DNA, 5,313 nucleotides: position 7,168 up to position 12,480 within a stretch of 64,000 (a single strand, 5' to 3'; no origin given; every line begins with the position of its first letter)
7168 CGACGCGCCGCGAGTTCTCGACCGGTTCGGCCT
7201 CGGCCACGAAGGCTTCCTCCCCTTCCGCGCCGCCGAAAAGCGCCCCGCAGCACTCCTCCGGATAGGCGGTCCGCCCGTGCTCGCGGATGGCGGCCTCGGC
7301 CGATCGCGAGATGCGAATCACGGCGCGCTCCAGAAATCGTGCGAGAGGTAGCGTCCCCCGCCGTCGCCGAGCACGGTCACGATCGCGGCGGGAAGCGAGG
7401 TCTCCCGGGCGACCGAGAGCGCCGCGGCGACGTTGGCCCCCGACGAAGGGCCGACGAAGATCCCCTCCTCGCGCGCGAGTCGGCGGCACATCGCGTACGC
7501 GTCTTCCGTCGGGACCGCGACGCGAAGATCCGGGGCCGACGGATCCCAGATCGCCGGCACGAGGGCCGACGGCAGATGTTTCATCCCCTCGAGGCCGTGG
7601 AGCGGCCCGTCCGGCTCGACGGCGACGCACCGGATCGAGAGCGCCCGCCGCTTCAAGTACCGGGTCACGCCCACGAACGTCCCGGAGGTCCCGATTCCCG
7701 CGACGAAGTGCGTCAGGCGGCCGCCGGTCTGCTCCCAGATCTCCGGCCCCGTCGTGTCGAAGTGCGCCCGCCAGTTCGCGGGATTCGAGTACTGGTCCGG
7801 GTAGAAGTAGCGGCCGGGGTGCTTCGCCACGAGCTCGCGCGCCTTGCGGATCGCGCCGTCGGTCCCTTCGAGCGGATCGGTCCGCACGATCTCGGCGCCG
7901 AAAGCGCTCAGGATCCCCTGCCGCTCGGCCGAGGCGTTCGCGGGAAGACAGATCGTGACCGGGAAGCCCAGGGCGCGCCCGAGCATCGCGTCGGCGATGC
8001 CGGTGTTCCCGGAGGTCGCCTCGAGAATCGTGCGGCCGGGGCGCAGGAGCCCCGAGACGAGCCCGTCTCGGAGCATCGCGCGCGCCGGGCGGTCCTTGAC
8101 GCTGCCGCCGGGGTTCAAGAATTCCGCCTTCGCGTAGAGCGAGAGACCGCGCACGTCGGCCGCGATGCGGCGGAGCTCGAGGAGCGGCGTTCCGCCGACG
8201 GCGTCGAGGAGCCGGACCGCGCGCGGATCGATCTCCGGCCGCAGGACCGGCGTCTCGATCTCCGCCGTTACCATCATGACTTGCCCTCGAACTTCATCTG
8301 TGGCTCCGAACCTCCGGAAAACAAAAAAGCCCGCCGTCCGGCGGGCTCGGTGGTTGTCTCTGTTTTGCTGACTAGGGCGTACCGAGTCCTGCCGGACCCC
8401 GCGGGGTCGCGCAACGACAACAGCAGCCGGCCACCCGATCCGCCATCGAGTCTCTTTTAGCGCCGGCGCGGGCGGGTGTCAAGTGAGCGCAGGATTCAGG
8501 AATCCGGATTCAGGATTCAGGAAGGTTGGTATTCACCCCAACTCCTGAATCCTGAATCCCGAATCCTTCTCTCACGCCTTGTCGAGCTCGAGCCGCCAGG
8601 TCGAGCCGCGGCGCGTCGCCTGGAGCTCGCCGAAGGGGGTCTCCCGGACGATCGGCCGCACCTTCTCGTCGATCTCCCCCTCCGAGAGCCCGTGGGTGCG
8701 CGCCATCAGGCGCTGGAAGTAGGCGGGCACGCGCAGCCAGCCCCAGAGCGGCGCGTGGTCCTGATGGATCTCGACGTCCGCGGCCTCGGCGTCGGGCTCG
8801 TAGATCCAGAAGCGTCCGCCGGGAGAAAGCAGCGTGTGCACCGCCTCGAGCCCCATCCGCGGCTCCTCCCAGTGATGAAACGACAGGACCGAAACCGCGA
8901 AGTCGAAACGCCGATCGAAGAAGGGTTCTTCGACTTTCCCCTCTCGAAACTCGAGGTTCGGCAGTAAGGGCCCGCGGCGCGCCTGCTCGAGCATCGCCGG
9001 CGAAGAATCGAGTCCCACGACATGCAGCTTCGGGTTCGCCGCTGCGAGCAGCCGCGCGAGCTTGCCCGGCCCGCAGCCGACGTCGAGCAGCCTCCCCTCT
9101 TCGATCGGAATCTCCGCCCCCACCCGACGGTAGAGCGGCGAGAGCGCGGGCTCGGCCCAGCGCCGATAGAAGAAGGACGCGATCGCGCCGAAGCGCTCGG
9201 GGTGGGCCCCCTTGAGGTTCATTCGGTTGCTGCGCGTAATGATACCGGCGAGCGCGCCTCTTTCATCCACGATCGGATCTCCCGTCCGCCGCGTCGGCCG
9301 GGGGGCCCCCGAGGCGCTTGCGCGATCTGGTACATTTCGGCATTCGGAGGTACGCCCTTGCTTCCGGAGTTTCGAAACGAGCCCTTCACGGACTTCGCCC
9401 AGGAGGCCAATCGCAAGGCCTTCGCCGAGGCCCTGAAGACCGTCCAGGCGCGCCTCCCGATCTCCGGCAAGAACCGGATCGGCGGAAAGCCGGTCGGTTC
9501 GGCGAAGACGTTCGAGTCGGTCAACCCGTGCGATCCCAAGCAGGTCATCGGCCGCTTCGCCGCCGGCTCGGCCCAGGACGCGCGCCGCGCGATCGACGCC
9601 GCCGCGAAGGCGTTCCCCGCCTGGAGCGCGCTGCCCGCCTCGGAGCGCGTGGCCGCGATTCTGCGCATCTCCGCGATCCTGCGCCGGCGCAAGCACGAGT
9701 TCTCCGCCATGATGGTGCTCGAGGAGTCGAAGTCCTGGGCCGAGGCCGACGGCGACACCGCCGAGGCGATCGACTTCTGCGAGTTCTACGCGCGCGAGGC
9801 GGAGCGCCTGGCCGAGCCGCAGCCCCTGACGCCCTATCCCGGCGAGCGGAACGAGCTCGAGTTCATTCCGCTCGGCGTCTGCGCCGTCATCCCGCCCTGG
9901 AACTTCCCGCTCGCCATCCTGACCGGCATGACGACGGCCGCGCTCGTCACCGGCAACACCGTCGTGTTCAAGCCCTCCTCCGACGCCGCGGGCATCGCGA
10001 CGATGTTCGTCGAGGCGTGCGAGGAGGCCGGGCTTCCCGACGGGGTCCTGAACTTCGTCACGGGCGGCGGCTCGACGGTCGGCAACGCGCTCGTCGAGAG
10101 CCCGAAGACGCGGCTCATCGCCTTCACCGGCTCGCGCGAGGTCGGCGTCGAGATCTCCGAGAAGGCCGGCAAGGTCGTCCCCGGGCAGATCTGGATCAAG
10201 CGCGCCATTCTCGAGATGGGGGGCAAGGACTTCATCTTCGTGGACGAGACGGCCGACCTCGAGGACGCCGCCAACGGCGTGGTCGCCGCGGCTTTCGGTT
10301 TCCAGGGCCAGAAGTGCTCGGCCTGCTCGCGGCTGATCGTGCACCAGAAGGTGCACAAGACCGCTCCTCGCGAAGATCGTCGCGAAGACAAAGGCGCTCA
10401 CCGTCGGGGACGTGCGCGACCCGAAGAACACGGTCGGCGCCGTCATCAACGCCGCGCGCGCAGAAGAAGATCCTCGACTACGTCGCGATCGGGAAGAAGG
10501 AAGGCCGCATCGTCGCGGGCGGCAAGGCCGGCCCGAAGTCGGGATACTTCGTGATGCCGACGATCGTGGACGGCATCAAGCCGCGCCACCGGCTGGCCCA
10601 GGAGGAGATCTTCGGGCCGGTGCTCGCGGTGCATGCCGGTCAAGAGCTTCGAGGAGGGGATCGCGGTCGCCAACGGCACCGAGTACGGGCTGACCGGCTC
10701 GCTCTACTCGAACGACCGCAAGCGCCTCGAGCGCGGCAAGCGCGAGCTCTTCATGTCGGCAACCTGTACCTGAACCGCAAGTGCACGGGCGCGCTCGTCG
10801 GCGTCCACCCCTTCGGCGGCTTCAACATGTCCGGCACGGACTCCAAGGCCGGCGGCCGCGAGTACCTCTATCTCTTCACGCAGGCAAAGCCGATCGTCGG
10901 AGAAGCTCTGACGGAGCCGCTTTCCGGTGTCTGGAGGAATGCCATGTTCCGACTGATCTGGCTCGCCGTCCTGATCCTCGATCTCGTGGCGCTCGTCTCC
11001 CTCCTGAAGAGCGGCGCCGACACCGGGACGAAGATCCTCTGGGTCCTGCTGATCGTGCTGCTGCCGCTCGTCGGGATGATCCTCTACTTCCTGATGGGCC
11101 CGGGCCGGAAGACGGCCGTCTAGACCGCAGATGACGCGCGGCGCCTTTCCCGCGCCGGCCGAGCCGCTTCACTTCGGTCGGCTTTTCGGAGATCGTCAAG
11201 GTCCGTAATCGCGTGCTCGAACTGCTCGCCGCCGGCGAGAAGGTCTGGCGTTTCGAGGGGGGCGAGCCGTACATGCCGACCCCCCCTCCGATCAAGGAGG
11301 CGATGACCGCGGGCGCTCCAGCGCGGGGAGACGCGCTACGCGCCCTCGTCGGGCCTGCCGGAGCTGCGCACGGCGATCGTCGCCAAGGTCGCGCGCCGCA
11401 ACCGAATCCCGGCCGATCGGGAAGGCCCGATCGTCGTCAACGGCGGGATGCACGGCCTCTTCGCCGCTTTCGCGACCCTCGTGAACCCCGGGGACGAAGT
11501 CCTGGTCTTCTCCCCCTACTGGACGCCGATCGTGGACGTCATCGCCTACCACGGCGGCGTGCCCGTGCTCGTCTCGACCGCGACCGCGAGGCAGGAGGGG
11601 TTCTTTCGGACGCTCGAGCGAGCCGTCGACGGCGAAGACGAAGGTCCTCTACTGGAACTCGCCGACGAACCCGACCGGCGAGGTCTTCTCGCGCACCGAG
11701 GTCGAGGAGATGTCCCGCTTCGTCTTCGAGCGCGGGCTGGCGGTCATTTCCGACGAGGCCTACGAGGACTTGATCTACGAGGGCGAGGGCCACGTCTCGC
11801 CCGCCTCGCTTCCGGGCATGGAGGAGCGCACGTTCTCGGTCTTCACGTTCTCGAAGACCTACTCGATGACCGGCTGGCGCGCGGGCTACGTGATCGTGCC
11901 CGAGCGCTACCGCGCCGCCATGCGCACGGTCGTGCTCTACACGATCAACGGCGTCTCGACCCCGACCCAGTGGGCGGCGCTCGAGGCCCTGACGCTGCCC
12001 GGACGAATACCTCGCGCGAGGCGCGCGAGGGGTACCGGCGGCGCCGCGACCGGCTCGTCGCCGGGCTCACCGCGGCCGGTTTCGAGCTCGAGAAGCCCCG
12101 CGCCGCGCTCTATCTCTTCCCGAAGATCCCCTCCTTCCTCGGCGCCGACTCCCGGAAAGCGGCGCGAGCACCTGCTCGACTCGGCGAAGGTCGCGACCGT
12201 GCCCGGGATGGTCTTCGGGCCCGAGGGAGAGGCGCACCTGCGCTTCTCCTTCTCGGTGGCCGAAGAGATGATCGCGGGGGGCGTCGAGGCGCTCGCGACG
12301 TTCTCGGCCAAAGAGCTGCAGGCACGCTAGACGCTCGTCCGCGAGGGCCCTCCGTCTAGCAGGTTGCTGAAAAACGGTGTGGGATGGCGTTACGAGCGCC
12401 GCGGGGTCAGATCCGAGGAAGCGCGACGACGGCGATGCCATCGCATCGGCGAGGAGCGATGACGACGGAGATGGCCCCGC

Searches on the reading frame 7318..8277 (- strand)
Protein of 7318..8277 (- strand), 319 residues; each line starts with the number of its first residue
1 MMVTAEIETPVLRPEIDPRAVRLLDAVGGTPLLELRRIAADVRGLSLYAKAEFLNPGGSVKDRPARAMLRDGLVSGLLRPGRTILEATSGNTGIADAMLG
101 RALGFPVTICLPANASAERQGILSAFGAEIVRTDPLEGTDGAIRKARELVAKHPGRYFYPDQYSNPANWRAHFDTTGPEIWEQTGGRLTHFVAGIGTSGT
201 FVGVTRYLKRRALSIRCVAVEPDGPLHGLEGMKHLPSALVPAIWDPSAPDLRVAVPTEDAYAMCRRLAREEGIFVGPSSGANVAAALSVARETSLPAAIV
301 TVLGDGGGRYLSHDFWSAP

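Call 62: search_protein_families(library=pfam, proteins=[window:7318-8277:-], max_evalue=0.001)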
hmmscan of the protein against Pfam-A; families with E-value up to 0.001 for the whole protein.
window:7318-8277:- (319 aa): 1 family
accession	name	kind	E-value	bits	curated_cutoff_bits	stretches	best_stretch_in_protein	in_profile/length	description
PF00291.31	PALP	-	2.1e-70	237.9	35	1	24-303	2-293/295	Pyridoxal-phosphate dependent enzyme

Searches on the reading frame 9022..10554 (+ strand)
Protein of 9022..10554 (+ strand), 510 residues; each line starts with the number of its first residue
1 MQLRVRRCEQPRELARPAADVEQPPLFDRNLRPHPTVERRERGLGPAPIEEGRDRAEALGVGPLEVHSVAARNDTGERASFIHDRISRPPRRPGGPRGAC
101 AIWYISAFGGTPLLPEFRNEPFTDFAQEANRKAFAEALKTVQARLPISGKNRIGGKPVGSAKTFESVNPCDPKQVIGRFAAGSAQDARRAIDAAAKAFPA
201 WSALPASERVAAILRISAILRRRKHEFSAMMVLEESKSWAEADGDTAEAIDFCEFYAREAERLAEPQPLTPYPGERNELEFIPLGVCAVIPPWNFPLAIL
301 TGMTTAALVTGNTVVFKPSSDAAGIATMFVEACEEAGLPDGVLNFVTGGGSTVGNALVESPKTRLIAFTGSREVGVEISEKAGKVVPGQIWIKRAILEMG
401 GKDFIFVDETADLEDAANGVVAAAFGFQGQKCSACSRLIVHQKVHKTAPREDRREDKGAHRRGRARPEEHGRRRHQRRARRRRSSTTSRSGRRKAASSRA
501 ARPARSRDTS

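Call 62: search_protein_families(library=pfam, proteins=[window:9022-10554:+], max_evalue=0.001)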
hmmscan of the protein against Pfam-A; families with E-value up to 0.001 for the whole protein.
window:9022-10554:+ (510 aa): 1 family
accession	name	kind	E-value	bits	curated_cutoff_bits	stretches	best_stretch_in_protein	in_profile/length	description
PF00171.27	Aldedh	-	2e-91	307.3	23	1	161-446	6-283/461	Aldehyde dehydrogenase family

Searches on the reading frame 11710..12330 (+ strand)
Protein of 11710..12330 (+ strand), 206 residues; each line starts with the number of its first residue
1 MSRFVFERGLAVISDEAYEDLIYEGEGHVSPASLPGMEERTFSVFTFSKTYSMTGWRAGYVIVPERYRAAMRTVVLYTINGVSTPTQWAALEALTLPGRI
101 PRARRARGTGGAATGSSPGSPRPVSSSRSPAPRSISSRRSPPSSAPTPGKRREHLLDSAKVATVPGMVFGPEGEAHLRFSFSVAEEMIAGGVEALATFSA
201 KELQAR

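Call 62: search_protein_families(library=pfam, proteins=[window:11710-12330:+], max_evalue=0.001)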
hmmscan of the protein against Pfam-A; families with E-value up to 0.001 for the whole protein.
window:11710-12330:+ (206 aa): 1 family
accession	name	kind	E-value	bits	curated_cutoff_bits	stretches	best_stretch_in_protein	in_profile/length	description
PF00155.27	Aminotran_1_2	-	1.7e-15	57.5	19.7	1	4-95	174-263/361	Aminotransferase class I and II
